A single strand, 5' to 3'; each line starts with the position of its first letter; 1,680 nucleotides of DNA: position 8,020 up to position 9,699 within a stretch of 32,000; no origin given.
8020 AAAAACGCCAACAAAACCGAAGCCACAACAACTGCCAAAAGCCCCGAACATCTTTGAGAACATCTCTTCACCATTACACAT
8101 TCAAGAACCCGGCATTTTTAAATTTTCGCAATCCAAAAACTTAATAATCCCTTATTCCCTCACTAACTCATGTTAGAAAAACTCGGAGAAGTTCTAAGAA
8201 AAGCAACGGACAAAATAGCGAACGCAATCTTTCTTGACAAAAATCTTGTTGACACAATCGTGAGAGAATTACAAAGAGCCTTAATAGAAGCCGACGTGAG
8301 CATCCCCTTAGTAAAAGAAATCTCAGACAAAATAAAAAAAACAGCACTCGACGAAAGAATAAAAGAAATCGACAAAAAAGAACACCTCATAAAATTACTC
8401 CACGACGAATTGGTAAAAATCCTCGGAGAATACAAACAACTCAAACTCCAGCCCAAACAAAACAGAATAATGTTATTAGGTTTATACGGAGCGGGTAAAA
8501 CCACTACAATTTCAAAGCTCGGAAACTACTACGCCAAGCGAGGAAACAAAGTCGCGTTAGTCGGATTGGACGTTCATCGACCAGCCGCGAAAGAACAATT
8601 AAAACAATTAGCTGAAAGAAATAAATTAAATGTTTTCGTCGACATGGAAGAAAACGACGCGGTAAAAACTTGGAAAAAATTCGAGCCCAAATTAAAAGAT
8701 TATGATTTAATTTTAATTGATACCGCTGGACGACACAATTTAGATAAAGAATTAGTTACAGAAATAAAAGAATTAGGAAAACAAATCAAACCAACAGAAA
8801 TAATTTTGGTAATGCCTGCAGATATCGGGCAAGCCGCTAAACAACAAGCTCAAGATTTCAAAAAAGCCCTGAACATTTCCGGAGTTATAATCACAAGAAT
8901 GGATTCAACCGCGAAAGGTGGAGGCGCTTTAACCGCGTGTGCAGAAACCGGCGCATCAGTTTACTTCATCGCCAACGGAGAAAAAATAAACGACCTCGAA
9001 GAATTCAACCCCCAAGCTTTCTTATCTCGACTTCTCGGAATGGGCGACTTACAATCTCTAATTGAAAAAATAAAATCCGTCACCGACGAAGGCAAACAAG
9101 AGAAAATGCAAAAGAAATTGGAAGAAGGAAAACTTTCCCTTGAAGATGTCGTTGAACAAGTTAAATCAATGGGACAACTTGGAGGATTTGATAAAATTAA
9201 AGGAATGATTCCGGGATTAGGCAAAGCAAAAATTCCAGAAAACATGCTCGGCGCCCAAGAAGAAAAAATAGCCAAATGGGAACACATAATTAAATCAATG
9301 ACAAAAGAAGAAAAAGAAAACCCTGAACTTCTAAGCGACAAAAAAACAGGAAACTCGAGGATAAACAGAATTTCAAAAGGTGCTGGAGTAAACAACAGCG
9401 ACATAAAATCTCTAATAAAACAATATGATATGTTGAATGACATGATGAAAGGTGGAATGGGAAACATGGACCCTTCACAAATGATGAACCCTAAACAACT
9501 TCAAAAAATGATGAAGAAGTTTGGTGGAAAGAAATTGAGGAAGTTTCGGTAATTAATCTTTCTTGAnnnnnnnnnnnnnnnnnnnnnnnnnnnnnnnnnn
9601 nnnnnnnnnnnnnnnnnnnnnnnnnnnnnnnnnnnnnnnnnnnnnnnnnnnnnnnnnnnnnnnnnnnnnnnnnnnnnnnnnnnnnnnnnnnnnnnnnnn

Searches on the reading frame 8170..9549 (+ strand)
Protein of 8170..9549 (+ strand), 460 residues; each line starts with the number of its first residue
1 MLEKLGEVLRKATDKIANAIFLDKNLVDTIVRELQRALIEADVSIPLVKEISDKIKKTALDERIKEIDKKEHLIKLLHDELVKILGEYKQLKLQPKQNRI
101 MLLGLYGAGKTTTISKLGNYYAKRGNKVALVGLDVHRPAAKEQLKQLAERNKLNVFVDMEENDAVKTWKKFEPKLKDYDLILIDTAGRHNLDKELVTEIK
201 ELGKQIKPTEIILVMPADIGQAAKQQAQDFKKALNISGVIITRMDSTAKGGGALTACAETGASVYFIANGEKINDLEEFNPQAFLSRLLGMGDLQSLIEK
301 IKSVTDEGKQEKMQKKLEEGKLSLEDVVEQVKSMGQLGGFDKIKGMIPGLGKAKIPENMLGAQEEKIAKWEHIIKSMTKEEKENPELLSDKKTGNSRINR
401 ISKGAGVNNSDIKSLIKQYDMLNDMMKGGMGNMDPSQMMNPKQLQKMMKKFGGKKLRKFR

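Call 16: search_protein_families(library=pfam, proteins=[window:8170-9549:+], max_evalue=0.001)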
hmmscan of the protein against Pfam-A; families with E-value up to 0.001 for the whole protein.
window:8170-9549:+ (460 aa): 8 families
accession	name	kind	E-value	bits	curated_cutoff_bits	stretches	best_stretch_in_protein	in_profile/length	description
PF00448.28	SRP54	-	1.5e-62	211.2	22.7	1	98-290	2-196/196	SRP54-type protein, GTPase domain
PF02978.25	SRP_SPB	-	1.4e-24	86.7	27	1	322-426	2-91/91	Signal peptide binding domain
PF02881.24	SRP54_N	-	7.7e-12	45.7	22.4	1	5-81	1-75/75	SRP54-type protein, helical bundle domain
PF01656.29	CbiA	-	1.7e-08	34.9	25.4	1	107-251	9-90/125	CobQ/CobB/MinD/ParA nucleotide binding domain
PF03308.22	MeaB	-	5.2e-05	22.8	23.1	1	96-135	32-71/273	Methylmalonyl Co-A mutase-associated GTPase MeaB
PF20720.3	nSTAND3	-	0.00015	21.9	27.2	0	96-236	16-130/155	Novel STAND NTPase 3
PF00025.27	Arf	-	0.0002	21.4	22.3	1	89-238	6-144/174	ADP-ribosylation factor family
PF13401.12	AAA_22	-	0.00095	19.9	27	0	99-217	7-124/130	AAA domain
